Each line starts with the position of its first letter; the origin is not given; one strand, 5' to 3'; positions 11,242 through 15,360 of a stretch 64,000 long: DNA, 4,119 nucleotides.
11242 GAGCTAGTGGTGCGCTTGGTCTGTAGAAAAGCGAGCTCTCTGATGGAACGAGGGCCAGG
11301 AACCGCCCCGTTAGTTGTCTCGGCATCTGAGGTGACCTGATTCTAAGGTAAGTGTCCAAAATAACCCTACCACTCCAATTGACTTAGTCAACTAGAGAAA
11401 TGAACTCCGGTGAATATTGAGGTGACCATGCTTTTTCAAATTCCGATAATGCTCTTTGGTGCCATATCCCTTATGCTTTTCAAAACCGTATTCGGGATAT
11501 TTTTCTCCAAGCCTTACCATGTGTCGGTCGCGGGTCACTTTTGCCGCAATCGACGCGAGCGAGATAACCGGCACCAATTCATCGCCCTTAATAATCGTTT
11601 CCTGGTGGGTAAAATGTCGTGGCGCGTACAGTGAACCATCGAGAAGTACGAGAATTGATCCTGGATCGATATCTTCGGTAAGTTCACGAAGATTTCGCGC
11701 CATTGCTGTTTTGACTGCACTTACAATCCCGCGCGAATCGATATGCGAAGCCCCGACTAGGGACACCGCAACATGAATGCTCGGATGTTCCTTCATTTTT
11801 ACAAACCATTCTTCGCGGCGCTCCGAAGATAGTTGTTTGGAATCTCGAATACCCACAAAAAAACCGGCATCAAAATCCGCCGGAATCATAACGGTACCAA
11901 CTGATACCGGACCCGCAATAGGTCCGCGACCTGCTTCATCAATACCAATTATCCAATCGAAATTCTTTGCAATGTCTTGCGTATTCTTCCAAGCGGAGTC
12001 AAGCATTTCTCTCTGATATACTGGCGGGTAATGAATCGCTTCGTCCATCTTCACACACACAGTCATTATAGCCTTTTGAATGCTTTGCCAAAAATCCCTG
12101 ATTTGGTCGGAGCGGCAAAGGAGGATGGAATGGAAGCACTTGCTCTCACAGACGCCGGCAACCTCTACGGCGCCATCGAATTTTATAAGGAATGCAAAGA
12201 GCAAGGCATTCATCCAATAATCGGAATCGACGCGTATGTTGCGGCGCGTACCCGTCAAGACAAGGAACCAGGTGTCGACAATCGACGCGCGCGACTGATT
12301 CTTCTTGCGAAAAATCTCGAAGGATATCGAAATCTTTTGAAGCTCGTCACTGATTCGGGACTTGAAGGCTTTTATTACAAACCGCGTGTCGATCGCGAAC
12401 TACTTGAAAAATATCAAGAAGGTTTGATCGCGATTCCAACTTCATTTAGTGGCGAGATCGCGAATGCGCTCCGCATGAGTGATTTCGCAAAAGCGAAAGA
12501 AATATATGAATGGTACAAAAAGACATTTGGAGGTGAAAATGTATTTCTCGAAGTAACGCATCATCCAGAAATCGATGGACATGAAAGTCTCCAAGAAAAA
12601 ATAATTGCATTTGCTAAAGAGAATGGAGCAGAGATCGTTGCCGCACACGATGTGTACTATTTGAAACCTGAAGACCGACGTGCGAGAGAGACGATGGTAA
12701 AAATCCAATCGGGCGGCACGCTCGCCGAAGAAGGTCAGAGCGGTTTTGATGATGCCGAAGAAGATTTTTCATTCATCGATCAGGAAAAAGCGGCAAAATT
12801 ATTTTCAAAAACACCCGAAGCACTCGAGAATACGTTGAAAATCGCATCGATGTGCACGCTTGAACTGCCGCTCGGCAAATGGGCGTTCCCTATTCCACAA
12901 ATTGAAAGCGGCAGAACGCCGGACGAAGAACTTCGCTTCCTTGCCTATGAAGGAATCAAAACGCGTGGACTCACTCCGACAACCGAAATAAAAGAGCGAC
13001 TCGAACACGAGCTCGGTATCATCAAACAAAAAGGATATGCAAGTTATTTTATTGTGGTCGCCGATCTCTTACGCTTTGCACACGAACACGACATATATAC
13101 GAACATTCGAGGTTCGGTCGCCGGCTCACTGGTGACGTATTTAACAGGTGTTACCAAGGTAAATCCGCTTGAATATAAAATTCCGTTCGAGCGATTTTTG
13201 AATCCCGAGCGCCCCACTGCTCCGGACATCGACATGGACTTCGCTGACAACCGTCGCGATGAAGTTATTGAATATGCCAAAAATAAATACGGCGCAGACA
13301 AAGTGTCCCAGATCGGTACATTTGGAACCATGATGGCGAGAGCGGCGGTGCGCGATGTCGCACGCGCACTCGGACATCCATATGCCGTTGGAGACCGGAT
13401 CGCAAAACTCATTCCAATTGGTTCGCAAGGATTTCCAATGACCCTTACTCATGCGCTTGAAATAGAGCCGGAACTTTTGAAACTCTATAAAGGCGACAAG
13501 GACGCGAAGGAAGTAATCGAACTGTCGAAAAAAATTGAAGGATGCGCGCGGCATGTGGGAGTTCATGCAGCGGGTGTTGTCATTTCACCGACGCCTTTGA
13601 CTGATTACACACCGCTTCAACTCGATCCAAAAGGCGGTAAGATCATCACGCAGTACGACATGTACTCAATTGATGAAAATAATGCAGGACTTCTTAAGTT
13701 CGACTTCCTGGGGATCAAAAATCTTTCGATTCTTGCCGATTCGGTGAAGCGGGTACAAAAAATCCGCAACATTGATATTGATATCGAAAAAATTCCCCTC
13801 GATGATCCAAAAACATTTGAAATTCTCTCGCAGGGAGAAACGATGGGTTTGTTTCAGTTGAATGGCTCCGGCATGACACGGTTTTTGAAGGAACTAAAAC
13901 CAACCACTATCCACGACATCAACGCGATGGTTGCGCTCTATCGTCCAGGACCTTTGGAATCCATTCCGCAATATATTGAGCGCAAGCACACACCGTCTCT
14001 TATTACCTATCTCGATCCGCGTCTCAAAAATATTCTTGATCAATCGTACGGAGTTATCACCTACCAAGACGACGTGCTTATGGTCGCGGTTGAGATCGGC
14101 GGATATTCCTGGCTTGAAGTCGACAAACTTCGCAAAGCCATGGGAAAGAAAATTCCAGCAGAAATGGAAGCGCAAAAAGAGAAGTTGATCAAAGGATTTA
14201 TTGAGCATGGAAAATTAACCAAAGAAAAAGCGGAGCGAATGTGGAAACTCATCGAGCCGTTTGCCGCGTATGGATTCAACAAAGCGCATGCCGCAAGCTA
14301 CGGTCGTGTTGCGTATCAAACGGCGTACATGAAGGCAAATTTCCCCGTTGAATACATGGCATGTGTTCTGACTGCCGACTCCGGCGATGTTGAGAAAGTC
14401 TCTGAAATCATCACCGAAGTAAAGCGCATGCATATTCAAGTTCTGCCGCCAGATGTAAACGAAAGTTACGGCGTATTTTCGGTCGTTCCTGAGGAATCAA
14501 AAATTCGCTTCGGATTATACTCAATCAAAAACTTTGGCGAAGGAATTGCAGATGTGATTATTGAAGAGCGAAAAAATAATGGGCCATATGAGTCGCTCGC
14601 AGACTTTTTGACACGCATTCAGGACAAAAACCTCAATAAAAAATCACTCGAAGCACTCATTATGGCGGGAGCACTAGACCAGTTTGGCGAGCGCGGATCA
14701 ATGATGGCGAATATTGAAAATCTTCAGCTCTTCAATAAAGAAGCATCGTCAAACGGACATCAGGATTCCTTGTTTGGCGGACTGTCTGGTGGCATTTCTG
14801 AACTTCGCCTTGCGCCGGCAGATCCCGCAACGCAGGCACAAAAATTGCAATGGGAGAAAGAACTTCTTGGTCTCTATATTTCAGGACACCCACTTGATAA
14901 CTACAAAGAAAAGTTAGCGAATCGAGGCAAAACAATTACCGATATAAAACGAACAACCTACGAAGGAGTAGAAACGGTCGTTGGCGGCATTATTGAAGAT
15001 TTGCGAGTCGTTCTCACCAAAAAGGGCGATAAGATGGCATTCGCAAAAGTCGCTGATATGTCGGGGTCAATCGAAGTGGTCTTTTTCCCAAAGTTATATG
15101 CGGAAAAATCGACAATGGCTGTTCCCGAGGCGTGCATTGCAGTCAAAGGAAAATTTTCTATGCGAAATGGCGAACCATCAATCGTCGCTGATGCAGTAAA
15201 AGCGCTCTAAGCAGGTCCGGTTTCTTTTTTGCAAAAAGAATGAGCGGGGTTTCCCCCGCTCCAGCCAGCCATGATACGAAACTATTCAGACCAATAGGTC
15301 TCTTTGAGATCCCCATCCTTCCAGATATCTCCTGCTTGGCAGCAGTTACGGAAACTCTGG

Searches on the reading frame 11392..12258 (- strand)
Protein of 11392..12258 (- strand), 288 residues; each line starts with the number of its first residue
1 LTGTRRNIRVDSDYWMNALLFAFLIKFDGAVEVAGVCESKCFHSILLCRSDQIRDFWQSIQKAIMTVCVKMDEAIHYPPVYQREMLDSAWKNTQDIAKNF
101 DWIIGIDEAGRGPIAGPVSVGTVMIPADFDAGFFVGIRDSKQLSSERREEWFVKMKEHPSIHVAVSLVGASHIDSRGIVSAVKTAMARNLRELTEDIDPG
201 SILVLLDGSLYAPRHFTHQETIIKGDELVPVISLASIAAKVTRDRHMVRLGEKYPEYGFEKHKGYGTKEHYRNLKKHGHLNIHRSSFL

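Call 76: search_protein_families(library=pfam, proteins=[window:11392-12258:-], max_evalue=0.001)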
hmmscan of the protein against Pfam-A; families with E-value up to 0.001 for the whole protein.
window:11392-12258:- (288 aa): 1 family
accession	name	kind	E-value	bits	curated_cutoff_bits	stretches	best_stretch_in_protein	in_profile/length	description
PF01351.25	RNase_HII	-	6.8e-33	114.7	25.8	1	104-287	1-196/199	Ribonuclease HII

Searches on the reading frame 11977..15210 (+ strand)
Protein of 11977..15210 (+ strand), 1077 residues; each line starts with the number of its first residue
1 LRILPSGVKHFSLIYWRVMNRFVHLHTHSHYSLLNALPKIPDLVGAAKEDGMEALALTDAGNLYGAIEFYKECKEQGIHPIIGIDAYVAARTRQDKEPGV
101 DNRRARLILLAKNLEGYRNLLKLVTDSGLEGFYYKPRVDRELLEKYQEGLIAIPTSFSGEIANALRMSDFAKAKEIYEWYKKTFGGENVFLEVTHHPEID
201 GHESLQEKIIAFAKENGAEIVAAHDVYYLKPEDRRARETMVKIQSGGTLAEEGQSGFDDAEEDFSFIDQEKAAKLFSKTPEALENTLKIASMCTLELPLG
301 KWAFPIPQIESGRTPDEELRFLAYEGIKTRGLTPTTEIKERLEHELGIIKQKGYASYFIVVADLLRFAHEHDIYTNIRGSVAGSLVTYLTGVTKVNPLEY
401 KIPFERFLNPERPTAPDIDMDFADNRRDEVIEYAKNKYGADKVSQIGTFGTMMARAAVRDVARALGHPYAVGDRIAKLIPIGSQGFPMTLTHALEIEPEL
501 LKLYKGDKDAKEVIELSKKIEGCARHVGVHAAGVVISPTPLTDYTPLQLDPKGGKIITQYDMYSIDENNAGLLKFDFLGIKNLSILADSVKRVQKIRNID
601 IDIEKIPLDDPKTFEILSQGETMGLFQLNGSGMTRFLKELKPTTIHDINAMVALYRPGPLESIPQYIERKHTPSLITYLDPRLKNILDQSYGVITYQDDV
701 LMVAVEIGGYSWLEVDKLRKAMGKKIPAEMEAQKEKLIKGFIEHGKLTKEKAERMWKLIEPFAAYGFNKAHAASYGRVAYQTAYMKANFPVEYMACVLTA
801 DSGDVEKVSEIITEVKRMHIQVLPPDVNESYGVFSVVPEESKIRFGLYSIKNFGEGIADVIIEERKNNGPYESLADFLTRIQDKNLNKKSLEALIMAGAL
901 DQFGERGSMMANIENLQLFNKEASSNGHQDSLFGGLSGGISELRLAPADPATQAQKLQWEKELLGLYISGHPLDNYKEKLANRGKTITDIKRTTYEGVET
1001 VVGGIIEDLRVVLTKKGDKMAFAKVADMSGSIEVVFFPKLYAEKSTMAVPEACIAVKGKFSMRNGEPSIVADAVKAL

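Call 51: search_protein_families(library=pfam, proteins=[window:11977-15210:+], max_evalue=0.001)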
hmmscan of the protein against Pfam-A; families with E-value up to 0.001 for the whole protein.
window:11977-15210:+ (1077 aa): 5 families
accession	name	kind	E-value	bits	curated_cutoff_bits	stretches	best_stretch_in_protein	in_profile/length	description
PF07733.18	DNA_pol3_alpha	-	1.9e-90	303.5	23.9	1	318-579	2-260/260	Bacterial DNA polymerase III alpha NTPase domain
PF17657.6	DNA_pol3_finger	-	1.2e-51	174.8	22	1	582-745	1-166/166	Bacterial DNA polymerase III alpha subunit finger domain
PF02811.25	PHP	-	2.4e-50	171.5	26.4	1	24-196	1-164/164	PHP domain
PF14579.12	HHH_6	-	1.1e-27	96.4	25.6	1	820-905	2-85/90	Helix-hairpin-helix motif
PF01336.31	tRNA_anti-codon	-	1.3e-10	41.4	27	1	1002-1075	3-73/75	OB-fold nucleic acid binding domain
